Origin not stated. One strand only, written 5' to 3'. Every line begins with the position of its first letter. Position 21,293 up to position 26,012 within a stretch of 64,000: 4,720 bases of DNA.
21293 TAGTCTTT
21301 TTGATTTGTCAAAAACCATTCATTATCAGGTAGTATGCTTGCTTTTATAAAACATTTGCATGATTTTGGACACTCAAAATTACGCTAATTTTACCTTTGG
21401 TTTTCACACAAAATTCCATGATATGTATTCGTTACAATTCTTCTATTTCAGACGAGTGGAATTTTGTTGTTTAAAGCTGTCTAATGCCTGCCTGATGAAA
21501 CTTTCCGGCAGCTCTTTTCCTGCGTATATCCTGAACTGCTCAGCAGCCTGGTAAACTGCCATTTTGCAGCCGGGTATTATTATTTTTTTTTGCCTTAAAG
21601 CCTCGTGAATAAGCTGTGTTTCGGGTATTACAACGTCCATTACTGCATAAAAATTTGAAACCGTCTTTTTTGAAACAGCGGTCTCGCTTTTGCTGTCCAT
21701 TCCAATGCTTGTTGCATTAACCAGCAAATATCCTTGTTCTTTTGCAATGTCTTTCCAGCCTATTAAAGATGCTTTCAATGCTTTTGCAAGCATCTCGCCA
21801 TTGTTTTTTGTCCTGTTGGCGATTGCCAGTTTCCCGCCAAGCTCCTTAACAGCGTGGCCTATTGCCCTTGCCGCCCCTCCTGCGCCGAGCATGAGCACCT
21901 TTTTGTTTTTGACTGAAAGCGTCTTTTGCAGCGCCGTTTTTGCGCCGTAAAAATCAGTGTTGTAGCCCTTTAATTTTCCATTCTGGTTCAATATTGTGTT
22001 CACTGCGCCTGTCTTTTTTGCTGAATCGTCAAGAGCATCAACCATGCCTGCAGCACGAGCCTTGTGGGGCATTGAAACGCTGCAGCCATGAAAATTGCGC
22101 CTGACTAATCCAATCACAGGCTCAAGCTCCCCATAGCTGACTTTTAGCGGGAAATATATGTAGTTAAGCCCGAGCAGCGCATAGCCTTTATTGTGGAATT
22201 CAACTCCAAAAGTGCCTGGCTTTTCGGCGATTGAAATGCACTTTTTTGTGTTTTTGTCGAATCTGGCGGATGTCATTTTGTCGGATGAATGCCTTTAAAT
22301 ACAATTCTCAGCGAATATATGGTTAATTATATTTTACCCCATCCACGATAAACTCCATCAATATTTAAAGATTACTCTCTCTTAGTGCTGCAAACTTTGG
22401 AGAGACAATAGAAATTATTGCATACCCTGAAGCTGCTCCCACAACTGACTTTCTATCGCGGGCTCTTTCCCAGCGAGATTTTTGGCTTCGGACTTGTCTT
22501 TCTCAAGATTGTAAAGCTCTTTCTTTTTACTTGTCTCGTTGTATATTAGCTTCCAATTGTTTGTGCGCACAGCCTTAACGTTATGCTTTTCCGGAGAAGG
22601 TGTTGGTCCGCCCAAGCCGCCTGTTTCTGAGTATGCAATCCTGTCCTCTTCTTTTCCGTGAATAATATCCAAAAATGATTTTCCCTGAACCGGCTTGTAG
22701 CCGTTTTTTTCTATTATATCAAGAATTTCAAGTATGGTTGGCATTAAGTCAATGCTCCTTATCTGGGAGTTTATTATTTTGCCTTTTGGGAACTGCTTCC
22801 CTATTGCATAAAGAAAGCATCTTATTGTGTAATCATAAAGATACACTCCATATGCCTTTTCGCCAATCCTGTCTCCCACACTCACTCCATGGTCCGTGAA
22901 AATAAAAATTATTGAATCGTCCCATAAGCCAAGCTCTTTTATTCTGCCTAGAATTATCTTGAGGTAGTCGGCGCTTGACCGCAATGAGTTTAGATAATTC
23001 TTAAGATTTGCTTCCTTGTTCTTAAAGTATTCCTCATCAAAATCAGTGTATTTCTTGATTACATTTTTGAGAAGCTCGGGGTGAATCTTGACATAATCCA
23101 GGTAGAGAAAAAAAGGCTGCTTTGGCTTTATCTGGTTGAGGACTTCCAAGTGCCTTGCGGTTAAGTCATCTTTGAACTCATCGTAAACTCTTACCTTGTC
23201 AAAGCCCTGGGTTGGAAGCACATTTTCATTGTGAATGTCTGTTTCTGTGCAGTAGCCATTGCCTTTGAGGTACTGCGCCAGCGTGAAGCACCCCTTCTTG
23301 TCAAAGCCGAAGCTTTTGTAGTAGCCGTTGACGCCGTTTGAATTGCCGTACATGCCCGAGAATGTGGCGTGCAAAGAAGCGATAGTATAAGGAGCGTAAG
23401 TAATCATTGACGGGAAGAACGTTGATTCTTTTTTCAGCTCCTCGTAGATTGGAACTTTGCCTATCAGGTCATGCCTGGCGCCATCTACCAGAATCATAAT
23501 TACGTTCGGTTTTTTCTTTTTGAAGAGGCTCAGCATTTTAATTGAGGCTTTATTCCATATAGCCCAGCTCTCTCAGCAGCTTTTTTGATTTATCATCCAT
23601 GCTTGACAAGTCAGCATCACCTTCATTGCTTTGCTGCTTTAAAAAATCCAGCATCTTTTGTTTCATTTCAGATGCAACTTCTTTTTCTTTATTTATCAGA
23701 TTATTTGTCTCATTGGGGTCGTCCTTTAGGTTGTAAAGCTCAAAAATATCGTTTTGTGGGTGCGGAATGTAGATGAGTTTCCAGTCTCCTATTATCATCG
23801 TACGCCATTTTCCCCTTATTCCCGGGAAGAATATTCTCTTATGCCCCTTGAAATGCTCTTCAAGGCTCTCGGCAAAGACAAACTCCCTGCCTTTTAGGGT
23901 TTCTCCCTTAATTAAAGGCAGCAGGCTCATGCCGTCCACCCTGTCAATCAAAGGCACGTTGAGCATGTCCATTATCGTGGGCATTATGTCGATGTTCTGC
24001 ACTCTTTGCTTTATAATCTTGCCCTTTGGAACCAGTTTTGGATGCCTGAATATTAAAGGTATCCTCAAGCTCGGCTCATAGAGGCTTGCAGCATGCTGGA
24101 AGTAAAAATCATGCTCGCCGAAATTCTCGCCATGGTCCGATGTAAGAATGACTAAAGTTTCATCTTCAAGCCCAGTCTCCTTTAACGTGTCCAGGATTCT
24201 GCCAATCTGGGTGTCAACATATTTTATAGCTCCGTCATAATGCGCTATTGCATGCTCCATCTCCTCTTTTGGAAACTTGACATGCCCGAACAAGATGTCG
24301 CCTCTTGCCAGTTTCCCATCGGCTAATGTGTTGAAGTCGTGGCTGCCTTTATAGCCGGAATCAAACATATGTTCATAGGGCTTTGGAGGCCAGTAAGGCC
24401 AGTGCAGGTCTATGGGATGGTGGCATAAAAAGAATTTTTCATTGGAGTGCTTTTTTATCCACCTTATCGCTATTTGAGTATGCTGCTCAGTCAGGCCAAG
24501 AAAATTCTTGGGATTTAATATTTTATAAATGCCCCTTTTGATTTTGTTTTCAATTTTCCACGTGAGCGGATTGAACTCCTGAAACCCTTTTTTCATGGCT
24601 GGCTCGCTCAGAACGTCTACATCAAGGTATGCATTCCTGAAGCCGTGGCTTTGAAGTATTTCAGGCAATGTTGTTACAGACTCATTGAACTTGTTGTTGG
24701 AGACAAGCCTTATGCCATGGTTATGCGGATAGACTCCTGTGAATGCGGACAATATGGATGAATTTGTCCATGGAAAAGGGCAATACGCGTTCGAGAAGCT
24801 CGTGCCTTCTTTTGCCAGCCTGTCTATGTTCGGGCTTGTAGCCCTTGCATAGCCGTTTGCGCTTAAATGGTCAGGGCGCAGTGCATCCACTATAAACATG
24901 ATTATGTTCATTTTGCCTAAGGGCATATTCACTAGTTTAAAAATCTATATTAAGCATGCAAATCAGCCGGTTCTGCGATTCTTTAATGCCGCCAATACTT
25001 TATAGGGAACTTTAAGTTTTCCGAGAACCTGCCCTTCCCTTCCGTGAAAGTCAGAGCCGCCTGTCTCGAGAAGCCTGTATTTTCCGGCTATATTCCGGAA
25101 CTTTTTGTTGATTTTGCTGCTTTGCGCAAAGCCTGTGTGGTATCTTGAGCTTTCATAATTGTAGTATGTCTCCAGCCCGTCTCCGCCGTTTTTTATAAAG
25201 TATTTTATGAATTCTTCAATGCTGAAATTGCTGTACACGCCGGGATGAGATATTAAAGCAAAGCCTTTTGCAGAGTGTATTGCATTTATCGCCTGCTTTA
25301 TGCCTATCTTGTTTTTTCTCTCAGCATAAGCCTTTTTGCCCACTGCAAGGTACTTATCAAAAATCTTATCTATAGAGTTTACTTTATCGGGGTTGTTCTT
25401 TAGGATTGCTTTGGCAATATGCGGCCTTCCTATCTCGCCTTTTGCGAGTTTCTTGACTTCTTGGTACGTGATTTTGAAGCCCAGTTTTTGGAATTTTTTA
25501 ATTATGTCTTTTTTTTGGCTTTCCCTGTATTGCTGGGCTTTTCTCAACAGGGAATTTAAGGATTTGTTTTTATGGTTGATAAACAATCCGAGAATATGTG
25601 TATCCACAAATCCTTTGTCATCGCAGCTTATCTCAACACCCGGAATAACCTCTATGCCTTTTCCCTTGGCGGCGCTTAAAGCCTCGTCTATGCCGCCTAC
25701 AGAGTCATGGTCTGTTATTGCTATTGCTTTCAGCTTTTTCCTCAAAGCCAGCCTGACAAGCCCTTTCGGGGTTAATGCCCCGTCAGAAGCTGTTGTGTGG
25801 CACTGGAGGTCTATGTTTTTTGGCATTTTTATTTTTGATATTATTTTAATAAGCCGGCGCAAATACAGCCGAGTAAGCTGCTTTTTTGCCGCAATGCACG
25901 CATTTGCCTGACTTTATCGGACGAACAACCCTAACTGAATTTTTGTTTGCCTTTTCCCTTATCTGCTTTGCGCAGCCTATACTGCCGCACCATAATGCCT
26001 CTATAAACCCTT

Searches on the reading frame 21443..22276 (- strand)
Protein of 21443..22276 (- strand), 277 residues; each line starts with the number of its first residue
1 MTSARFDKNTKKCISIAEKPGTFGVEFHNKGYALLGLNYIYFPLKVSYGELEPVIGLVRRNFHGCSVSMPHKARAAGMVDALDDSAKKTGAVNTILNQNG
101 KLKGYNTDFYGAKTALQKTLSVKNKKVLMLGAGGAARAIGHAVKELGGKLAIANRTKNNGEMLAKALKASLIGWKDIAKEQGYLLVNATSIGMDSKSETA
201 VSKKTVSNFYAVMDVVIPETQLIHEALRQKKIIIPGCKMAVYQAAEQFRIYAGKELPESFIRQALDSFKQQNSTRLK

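Call 14: search_protein_families(library=pfam, proteins=[window:21443-22276:-], max_evalue=0.001)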
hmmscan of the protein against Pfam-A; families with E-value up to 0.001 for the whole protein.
window:21443-22276:- (277 aa): 3 families
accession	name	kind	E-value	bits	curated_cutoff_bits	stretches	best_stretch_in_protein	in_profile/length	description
PF08501.16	Shikimate_dh_N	-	1.4e-15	57.7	27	1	26-95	13-83/83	Shikimate dehydrogenase substrate binding domain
PF18317.6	SDH_C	-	1.1e-05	25.5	25.8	1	239-265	4-30/31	Shikimate 5'-dehydrogenase C-terminal domain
PF01488.26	Shikimate_DH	-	2.9e-05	24.6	24.3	1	115-179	3-68/138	Shikimate / quinate 5-dehydrogenase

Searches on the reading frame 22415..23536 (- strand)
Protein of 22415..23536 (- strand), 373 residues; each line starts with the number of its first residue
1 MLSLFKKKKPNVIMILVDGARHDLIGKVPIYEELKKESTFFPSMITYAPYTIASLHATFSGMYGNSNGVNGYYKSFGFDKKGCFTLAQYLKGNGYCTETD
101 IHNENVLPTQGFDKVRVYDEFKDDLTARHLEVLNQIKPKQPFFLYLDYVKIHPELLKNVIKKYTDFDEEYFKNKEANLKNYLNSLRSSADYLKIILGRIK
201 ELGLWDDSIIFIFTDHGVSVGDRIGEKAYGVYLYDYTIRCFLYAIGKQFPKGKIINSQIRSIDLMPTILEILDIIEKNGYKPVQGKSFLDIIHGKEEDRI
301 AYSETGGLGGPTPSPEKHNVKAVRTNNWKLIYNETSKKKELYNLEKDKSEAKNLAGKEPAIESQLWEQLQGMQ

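Call 14: search_protein_families(library=pfam, proteins=[window:22415-23536:-], max_evalue=0.001)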
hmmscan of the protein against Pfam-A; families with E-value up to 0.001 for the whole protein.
window:22415-23536:- (373 aa): 3 families
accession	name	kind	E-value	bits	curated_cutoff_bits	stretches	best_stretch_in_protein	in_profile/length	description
PF00884.28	Sulfatase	-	4.1e-26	92.4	25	1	10-274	1-301/301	Sulfatase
PF16347.10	SGSH_C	-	2.4e-10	41.2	29.3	1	233-371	11-150/154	N-sulphoglucosamine sulphohydrolase, C-terminal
PF01663.27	Phosphodiest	-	5e-05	23.5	23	0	12-72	1-65/342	Type I phosphodiesterase / nucleotide pyrophosphatase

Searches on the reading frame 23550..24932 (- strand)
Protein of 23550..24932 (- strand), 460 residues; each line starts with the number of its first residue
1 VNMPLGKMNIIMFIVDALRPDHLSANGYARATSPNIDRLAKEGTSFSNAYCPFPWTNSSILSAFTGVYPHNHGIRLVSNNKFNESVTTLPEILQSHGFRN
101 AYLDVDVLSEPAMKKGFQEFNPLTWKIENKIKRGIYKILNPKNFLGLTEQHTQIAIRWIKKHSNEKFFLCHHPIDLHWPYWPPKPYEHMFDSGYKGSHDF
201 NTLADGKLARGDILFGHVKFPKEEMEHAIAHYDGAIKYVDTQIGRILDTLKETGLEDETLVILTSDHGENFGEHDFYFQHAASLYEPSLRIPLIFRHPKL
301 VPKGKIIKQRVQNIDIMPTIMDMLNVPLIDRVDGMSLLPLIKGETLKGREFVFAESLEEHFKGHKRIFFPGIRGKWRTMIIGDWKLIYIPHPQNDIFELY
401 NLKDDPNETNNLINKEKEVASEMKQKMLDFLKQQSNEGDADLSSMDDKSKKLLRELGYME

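Call 14: search_protein_families(library=pfam, proteins=[window:23550-24932:-], max_evalue=0.001)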
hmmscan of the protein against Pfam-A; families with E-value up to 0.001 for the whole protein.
window:23550-24932:- (460 aa): 5 families
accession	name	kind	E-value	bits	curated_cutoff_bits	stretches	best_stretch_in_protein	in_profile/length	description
PF00884.28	Sulfatase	-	2.7e-52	178.4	25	1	9-325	2-300/301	Sulfatase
PF16347.10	SGSH_C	-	2.8e-22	80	29.3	1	272-430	1-151/154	N-sulphoglucosamine sulphohydrolase, C-terminal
PF01663.27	Phosphodiest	-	2e-16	61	23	2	11-80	2-66/342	Type I phosphodiesterase / nucleotide pyrophosphatase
PF01676.23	Metalloenzyme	-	0.00011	22.2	24.3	0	229-275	166-208/252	Metalloenzyme superfamily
PF02995.22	DUF229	-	0.00041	19.6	25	1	236-276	310-350/496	Protein of unknown function (DUF229)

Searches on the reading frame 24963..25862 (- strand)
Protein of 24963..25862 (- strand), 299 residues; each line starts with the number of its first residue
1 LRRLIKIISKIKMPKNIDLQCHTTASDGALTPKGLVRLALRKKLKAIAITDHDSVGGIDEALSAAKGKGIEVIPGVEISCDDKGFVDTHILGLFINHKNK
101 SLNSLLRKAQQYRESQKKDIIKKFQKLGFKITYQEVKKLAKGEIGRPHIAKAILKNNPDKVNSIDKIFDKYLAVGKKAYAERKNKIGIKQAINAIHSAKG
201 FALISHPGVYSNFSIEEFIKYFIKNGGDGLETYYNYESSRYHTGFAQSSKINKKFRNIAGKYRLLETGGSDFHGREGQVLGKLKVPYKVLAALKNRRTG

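Call 14: search_protein_families(library=pfam, proteins=[window:24963-25862:-], max_evalue=0.001)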
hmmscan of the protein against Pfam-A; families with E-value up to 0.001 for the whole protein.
window:24963-25862:- (299 aa): 1 family
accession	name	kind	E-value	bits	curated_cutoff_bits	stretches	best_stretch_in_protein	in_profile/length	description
PF02811.25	PHP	-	3.1e-14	54.1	26.4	1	18-175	1-152/164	PHP domain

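Call 50: search_protein_families(library=ncbifam, proteins=[window:24963-25862:-], max_evalue=1)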
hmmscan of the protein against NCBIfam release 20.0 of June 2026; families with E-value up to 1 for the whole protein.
window:24963-25862:- (299 aa): 17 families
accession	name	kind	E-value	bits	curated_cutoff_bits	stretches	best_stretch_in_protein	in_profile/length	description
NF047791.1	RNaseRnm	equivalog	1.9e-50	171.7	375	1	17-275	3-252/275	RNase RNM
NF041577.1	nside_bi_sphtase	equivalog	7.5e-48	163.1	400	1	15-278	2-255/276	3',5'-nucleoside bisphosphate phosphatase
NF041661.1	Cycl_ph_dihydrol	equivalog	9.5e-21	74.3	500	1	18-279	1-250/259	phosphoribosyl 1,2-cyclic phosphate 1,2-diphosphodiesterase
NF045780.1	TrlF_fam_ATP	equivalog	1.3e-16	60.6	350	1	18-194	9-212/944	TrlF family AAA-like ATPase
NF038032.1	CehA_McbA_metalo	domain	2.4e-11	43.6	80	1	17-82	5-70/315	CehA/McbA family metallohydrolase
NF004981.0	PRK06361.1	equivalog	1.4e-09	37.7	117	1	17-79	2-72/217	histidinol phosphate phosphatase domain-containing protein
NF004225.0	PRK05672.1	subfamily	3.5e-09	35.3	939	1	15-132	5-124/1047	error-prone DNA polymerase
NF001688.0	PRK00448.1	equivalog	3.6e-09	34.7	873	1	13-80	335-404/1445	PolC-type DNA polymerase III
TIGR01405.1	polC_Gram_pos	equivalog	1.6e-07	29.4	1043.45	1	14-80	102-170/1211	DNA polymerase III subunit alpha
NF004226.0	PRK05673.1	equivalog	3.8e-06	25.1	1002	1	15-91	5-76/1146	DNA polymerase III subunit alpha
TIGR00594.1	polc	superfamily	3.3e-05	22.1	434.35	1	17-89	2-76/1022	DNA polymerase III subunit alpha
NF005516.0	PRK07135.1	equivalog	0.00013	20.3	1084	1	32-86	22-76/974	DNA polymerase III DnaE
NF005298.0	PRK06826.1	equivalog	0.00036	18.3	1260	1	16-85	5-76/1151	DNA polymerase III subunit alpha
NF006375.0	PRK08609.1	equivalog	0.0026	16.4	426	1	16-54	336-374/571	DNA polymerase/3'-5' exonuclease PolX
NF006702.0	PRK09248.1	domain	0.0085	15.6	264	1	16-53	4-42/246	PHP domain-containing protein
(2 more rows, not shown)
